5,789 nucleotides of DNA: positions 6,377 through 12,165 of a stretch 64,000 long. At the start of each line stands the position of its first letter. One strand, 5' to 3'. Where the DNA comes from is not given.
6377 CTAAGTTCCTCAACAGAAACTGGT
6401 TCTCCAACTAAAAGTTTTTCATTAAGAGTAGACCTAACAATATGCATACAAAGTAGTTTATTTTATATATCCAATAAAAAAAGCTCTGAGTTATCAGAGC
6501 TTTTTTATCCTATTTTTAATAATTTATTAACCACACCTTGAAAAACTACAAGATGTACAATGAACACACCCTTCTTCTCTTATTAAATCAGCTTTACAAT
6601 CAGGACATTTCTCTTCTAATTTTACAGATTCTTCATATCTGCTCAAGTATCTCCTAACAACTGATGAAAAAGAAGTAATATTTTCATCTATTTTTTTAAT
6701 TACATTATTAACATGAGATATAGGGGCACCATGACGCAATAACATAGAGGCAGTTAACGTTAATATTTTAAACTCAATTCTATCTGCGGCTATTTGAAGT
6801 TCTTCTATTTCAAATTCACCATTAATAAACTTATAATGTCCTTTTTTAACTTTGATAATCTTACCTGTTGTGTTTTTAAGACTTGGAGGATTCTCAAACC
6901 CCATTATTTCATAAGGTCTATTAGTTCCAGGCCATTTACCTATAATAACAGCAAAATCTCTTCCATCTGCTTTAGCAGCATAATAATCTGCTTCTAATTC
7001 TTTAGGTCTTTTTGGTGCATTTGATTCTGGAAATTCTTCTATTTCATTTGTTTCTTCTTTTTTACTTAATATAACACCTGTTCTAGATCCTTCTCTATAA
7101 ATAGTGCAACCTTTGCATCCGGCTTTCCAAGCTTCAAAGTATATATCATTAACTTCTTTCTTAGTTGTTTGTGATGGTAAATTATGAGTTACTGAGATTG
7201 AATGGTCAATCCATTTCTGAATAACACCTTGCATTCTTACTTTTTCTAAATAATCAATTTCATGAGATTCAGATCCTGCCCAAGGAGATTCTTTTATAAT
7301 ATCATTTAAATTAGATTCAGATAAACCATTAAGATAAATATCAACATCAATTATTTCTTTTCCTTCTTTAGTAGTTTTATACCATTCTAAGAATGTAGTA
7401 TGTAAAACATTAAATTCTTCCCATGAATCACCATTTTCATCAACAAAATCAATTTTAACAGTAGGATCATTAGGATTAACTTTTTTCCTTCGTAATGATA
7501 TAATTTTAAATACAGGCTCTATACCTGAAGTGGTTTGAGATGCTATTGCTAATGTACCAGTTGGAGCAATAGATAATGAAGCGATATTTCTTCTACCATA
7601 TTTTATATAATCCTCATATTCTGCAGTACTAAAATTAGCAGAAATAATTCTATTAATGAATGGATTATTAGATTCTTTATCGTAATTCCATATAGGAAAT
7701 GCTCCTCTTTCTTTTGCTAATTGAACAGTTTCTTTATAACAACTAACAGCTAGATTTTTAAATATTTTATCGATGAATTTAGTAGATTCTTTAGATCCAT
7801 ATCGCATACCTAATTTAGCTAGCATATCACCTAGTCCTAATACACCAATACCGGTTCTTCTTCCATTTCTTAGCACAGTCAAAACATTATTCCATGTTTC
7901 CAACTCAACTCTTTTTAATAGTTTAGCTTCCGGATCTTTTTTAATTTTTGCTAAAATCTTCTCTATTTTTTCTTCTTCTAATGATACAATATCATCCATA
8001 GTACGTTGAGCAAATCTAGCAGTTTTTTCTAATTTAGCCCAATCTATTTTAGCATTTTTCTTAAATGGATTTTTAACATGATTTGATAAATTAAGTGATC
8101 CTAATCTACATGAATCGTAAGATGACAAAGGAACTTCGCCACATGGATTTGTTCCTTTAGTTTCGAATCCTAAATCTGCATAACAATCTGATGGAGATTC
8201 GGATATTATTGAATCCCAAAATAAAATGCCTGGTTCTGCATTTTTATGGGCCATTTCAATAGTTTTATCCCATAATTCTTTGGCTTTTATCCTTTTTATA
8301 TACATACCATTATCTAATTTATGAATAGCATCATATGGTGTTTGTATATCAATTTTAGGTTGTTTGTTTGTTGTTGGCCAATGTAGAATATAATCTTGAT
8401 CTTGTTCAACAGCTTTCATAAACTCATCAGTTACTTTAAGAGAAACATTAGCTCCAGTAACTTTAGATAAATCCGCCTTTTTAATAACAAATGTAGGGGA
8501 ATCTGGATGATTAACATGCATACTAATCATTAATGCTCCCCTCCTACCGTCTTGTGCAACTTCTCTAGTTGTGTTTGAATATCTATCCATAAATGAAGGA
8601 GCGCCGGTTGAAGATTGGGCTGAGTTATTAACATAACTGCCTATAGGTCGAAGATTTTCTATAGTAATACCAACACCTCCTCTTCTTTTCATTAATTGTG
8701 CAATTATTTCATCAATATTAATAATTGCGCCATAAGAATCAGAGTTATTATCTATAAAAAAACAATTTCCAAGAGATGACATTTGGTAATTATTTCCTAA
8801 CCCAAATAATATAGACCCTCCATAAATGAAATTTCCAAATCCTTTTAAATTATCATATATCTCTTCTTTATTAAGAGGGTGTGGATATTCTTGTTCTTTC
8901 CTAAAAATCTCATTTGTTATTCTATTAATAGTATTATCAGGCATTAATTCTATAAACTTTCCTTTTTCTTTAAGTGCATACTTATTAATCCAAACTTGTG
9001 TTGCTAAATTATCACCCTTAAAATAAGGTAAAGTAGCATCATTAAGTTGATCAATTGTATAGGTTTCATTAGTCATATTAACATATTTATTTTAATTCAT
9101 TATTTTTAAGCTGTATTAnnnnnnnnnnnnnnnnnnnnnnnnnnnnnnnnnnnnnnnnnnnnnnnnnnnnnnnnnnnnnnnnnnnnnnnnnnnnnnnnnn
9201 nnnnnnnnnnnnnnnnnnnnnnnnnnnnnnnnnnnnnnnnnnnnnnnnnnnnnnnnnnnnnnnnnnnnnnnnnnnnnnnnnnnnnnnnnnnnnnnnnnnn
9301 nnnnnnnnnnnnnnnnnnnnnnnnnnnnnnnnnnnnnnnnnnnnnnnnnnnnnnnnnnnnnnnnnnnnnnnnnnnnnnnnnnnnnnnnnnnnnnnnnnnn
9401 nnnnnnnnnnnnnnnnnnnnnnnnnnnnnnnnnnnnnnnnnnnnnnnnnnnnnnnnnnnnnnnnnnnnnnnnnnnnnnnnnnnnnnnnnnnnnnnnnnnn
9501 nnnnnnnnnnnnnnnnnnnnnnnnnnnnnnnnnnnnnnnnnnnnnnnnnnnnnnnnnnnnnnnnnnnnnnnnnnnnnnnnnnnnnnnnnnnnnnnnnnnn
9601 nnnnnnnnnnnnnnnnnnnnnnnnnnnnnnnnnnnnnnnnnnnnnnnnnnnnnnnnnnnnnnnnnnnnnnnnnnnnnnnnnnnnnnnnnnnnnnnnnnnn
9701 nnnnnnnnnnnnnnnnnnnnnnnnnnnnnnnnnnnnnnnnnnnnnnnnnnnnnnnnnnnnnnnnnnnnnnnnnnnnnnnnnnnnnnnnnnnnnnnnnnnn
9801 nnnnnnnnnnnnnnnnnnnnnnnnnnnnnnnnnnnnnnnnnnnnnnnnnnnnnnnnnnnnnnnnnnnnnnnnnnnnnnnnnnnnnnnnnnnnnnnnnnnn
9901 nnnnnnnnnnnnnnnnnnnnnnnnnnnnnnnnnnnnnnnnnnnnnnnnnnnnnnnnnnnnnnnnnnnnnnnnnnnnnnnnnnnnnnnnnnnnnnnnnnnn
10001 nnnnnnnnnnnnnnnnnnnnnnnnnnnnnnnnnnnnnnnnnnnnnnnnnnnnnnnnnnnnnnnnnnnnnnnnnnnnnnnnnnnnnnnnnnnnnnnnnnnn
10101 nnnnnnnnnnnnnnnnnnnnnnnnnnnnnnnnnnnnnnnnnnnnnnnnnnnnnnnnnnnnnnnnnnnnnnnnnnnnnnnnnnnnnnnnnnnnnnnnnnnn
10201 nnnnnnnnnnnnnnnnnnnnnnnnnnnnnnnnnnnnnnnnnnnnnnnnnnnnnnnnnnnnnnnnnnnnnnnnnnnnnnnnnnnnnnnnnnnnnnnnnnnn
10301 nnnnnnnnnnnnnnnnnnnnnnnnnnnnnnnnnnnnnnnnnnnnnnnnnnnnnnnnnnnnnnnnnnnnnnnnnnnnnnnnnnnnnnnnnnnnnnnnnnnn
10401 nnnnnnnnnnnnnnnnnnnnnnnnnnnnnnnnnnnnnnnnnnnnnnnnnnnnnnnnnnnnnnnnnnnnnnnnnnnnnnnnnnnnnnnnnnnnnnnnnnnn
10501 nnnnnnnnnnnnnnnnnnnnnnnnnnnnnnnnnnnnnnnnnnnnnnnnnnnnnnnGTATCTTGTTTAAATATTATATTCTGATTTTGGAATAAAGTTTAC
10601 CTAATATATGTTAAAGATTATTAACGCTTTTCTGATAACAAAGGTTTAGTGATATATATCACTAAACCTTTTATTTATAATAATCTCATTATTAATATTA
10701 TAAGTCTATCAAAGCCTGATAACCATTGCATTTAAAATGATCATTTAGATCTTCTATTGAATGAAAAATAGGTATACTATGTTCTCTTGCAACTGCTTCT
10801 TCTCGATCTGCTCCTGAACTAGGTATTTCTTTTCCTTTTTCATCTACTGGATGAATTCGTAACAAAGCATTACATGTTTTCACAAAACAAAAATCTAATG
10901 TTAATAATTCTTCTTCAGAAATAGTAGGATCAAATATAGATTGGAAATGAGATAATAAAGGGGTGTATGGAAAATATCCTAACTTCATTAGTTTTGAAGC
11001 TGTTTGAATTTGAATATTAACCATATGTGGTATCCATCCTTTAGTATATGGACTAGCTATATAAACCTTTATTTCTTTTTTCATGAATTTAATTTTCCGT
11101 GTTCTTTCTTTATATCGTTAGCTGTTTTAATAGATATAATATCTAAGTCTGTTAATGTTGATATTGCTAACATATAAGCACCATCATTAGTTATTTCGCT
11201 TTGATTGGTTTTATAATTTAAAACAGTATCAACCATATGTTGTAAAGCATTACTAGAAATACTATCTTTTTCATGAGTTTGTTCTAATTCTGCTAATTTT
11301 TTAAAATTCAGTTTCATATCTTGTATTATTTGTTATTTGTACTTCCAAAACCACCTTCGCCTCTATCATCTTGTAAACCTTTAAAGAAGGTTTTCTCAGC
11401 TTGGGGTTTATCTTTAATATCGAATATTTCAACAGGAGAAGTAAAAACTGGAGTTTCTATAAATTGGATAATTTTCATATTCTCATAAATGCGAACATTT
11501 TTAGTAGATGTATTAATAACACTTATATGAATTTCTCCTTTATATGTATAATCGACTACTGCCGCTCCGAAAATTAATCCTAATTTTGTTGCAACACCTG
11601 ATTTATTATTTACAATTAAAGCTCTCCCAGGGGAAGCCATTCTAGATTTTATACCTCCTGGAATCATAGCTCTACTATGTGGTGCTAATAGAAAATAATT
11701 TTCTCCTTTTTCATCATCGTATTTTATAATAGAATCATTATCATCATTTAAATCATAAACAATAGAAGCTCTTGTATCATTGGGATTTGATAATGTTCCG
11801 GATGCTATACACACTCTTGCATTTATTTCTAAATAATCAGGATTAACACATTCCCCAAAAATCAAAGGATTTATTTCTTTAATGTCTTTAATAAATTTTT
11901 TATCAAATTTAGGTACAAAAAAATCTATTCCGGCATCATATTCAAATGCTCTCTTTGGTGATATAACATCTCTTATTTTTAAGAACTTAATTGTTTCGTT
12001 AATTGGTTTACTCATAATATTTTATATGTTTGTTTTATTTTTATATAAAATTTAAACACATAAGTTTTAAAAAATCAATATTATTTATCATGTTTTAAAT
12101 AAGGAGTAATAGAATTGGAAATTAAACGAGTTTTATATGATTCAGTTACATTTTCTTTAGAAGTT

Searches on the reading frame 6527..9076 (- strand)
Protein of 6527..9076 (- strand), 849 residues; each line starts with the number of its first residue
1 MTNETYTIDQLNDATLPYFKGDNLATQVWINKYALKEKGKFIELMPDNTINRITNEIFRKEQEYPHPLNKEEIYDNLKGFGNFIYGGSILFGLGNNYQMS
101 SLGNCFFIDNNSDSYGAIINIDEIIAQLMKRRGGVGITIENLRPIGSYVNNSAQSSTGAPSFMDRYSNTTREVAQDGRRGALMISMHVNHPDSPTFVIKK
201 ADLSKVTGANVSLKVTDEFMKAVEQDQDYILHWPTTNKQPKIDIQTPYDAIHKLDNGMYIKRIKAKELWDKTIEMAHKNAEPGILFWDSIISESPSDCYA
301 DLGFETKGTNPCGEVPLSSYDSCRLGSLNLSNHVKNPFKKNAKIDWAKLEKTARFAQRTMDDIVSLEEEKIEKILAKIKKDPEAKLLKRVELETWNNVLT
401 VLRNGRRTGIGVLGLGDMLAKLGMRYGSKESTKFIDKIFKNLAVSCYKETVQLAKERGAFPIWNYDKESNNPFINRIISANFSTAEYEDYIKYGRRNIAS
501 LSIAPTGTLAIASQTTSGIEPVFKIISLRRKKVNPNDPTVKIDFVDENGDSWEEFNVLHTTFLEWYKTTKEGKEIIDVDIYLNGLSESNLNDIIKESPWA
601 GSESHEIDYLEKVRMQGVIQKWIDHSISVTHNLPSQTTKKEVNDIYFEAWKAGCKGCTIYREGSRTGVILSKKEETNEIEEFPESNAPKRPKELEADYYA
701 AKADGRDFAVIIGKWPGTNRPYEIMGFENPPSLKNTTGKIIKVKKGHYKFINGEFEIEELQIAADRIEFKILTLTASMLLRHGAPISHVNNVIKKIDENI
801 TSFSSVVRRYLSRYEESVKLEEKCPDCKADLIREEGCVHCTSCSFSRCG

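Call 70: search_protein_families(library=pfam, proteins=[window:6527-9076:-], max_evalue=0.001)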
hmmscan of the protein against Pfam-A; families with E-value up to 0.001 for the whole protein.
window:6527-9076:- (849 aa): 1 family
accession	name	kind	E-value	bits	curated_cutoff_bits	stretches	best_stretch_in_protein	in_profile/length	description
PF02867.20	Ribonuc_red_lgC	-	1.2e-93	314.9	23.9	1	105-660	3-523/523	Ribonucleotide reductase, barrel domain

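Call 77: search_protein_families(library=ncbifam, proteins=[window:6527-9076:-], max_evalue=0.001)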
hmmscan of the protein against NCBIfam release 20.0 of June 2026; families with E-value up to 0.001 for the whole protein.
window:6527-9076:- (849 aa): 21 families
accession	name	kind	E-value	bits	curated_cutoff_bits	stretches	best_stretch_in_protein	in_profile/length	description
TIGR02504.1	NrdJ_Z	equivalog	2.6e-144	482.1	399.95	1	27-668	3-604/606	adenosylcobalamin-dependent ribonucleoside-diphosphate reductase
NF006417.0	PRK08665.1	equivalog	3.8e-105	352.8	961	3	25-380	16-345/759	vitamin B12-dependent ribonucleotide reductase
NF005991.0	PRK08115.1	equivalog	1.7e-77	261.2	854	4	205-365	365-529/858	vitamin B12-dependent ribonucleotide reductase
NF005010.0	PRK06406.1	subfamily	3.4e-74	250.4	1125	2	96-374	243-493/771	vitamin B12-dependent ribonucleotide reductase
TIGR02506.1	NrdE_NrdA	equivalog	1.1e-71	242.1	341.05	1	28-658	6-610/616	ribonucleoside-diphosphate reductase subunit alpha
NF005401.0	PRK06948.1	subfamily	4e-68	230.5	906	3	119-366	105-348/604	ribonucleotide reductase-like protein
NF005101.0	PRK06539.1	equivalog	4.3e-43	147.4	988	2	28-368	155-496/822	ribonucleoside-diphosphate reductase subunit alpha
NF005122.0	PRK06556.1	equivalog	1.7e-42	145.2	859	3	602-686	640-724/960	vitamin B12-dependent ribonucleotide reductase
NF006207.0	PRK08332.1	equivalog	4e-40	137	2400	2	310-675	1240-1567/1684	vitamin B12-dependent ribonucleotide reductase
NF006577.0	PRK09102.1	equivalog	2.5e-38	131.7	620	2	100-333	88-313/604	ribonucleoside-diphosphate reductase subunit alpha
NF005544.0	PRK07207.1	equivalog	4.8e-35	120.6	965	2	22-367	297-643/965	ribonucleoside-diphosphate reductase subunit alpha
NF005483.0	PRK07088.1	equivalog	8.7e-34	116.7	1214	3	406-534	544-673/764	ribonucleoside-diphosphate reductase subunit alpha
NF006665.0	PRK09209.1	equivalog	5.9e-32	110.8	1057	3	101-240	233-376/761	ribonucleoside-diphosphate reductase subunit alpha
NF005736.0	PRK07562.1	equivalog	1.1e-29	102.7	1737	2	209-355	397-516/1222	vitamin B12-dependent ribonucleotide reductase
NF006279.0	PRK08447.1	equivalog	1.1e-28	100.2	1082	2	4-295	118-413/789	ribonucleoside-diphosphate reductase subunit alpha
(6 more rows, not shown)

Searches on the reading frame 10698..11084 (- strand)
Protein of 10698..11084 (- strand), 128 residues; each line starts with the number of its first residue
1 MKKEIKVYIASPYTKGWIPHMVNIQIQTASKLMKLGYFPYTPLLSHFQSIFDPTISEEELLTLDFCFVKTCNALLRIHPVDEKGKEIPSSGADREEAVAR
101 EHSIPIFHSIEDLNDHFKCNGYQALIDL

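Call 70: search_protein_families(library=pfam, proteins=[window:10698-11084:-], max_evalue=0.001)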
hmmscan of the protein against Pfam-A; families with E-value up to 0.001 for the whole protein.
window:10698-11084:- (128 aa): 1 family
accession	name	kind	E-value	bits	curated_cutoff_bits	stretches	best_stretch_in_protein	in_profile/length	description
PF24963.1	DUF7768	-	7.9e-05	23.3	26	1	6-107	2-96/98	Domain of unknown function (DUF7768)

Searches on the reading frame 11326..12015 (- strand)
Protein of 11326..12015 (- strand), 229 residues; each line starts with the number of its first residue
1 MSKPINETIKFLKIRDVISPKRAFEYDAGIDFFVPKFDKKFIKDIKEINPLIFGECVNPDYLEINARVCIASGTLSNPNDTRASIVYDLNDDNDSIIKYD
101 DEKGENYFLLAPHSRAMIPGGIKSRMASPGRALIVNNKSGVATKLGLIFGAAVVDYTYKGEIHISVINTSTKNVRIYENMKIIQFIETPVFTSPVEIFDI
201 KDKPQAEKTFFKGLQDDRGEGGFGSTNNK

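Call 70: search_protein_families(library=pfam, proteins=[window:11326-12015:-], max_evalue=0.001)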
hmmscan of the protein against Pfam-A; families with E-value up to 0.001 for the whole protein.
window:11326-12015:- (229 aa): 1 family
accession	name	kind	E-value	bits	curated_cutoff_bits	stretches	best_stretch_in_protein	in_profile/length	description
PF00692.24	dUTPase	-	5.4e-10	39.6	22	1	107-199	23-113/129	dUTPase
